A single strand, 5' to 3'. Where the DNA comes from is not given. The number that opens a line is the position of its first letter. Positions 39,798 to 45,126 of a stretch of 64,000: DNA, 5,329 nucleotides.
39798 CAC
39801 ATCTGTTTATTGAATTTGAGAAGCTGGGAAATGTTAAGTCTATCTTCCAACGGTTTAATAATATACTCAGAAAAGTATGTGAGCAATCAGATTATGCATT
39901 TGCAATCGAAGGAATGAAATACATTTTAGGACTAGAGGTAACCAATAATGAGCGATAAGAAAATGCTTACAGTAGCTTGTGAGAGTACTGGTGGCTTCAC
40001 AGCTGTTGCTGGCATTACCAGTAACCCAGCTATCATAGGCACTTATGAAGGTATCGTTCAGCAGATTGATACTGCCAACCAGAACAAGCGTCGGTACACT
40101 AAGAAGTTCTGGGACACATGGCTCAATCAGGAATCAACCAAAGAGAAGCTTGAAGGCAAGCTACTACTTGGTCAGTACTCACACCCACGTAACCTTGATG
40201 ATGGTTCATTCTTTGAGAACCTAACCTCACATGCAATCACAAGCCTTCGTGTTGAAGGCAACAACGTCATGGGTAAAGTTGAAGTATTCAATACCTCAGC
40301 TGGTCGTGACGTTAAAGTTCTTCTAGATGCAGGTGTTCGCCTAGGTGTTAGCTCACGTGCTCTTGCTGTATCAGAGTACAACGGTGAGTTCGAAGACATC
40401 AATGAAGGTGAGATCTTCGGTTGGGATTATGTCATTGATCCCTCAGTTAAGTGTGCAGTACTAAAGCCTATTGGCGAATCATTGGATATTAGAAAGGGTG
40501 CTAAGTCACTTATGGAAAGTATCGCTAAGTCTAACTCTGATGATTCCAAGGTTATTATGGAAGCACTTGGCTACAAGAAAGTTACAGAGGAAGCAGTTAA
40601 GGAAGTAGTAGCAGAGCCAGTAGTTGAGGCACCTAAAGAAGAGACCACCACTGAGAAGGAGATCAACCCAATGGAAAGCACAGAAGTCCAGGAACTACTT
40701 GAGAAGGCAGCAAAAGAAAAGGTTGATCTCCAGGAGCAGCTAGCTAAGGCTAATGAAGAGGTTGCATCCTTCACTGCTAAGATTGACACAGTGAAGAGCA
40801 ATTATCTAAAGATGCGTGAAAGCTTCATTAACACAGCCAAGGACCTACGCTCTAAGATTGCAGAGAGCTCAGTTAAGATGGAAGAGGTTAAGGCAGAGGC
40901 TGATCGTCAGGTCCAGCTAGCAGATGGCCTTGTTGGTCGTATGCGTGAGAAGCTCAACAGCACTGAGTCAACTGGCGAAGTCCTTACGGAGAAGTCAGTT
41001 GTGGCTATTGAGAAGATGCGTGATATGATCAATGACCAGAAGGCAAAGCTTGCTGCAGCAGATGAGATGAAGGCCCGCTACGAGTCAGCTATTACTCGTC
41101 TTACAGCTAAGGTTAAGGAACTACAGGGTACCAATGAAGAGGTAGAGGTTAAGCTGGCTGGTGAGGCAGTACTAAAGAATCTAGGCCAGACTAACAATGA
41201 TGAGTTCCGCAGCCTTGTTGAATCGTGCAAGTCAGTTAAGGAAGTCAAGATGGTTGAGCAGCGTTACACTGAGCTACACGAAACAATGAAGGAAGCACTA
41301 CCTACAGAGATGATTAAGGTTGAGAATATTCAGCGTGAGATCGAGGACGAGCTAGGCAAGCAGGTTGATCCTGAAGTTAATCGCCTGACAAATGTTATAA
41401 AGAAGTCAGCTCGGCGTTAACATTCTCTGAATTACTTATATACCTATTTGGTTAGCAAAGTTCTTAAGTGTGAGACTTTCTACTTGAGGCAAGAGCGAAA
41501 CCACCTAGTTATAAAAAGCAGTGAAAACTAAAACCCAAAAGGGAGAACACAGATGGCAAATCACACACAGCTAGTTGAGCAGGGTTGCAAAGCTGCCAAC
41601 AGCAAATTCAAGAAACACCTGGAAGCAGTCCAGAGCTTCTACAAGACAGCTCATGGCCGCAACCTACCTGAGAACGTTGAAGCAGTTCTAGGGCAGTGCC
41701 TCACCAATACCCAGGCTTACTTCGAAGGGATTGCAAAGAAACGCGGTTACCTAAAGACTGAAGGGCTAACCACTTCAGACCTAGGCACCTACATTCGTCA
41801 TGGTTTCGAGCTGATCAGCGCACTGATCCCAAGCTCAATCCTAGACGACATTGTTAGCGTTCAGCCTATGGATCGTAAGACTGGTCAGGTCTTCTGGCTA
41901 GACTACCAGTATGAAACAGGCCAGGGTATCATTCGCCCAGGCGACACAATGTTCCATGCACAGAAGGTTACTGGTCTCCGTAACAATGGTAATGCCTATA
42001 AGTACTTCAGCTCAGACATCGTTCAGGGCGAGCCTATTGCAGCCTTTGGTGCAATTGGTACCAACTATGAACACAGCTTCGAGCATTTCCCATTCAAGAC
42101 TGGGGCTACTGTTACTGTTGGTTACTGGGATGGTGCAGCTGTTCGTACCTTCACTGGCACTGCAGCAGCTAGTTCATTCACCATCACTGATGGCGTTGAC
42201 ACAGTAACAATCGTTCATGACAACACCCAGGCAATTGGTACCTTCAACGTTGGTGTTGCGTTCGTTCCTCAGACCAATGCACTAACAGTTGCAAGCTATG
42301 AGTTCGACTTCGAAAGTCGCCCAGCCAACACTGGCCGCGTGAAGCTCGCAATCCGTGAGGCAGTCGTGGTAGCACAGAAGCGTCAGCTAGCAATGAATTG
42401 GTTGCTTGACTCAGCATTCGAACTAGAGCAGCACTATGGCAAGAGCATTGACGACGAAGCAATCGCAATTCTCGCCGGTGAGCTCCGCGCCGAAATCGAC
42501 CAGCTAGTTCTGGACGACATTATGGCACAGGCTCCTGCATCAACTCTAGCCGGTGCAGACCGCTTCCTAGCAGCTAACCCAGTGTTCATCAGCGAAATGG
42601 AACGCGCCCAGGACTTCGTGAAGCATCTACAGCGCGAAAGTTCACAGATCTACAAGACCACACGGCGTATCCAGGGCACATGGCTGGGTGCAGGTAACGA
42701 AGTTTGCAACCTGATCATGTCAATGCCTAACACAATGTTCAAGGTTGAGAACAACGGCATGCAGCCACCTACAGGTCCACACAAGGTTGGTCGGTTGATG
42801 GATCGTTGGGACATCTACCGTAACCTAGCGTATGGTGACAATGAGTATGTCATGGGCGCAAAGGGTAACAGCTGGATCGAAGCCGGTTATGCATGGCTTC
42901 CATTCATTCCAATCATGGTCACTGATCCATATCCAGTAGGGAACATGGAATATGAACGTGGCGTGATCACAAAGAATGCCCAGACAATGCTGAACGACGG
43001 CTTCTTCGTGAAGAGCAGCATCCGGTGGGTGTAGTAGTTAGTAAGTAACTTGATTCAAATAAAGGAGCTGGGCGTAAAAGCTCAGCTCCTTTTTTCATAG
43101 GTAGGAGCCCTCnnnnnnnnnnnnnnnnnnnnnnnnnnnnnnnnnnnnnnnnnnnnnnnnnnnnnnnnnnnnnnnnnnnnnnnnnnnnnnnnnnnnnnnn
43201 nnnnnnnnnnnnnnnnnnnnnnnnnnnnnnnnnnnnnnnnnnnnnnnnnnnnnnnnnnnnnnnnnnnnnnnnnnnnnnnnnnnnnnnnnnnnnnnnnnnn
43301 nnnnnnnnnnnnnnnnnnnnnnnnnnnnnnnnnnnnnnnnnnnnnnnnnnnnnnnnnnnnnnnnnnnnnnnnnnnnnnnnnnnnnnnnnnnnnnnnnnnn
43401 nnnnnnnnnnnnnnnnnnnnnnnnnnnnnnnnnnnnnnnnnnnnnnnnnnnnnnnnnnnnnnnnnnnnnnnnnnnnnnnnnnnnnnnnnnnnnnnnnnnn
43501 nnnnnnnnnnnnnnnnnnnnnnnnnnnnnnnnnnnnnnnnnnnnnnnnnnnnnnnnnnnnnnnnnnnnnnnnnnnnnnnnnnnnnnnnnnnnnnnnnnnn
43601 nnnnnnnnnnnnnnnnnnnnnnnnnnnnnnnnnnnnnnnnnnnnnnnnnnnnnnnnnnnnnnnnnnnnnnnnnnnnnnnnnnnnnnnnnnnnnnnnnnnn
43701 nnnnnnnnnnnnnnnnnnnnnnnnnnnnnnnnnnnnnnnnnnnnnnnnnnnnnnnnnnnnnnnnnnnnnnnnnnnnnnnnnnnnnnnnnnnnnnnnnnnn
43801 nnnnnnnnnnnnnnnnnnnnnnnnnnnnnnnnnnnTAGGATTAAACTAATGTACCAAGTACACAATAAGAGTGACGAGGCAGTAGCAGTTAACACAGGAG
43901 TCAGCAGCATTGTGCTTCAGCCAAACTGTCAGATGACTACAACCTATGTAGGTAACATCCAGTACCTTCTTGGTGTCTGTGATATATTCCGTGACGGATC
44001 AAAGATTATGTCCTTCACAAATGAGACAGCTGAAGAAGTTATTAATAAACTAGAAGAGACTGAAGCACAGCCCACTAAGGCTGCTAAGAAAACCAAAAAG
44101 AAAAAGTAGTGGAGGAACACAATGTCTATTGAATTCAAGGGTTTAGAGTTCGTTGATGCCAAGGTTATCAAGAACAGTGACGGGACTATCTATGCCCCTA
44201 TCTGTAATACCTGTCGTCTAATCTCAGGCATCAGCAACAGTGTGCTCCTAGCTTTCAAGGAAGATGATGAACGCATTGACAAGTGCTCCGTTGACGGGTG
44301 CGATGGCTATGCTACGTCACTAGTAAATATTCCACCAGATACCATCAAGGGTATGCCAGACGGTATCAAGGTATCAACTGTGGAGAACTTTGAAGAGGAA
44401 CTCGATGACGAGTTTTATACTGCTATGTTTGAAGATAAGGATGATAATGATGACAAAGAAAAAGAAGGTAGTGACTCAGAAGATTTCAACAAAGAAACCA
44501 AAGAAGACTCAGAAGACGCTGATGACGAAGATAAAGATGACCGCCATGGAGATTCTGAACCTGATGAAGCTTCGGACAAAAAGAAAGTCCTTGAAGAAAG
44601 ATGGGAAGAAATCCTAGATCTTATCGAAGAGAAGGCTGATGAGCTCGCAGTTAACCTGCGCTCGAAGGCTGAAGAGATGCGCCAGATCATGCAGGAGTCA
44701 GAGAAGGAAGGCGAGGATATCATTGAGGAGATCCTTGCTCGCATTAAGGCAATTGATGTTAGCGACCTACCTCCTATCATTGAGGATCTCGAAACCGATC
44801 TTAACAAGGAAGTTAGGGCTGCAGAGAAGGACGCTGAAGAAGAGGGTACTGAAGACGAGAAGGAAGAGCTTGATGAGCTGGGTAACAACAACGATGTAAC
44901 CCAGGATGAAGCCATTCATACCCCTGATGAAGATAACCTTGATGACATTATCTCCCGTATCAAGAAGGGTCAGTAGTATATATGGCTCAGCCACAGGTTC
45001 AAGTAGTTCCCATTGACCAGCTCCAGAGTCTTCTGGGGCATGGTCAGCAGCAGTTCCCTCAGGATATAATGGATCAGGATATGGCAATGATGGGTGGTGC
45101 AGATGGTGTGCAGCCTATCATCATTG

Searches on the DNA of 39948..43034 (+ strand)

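Call 7: search_dna_similar(query=window:39948-43034:+, collection=phages, mode=near, max_rows=15)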
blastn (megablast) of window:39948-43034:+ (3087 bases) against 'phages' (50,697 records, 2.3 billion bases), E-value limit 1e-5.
No match.

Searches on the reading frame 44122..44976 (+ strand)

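Call 28: search_protein_families(library=phrogs, proteins=[window:44122-44976:+], max_evalue=0.01)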
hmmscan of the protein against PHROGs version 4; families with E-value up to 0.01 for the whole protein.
window:44122-44976:+ (284 aa): 1 family
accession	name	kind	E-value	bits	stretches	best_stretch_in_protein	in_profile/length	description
phrog_26881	-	unknown function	0.0016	19.5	1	171-210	100-139/149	-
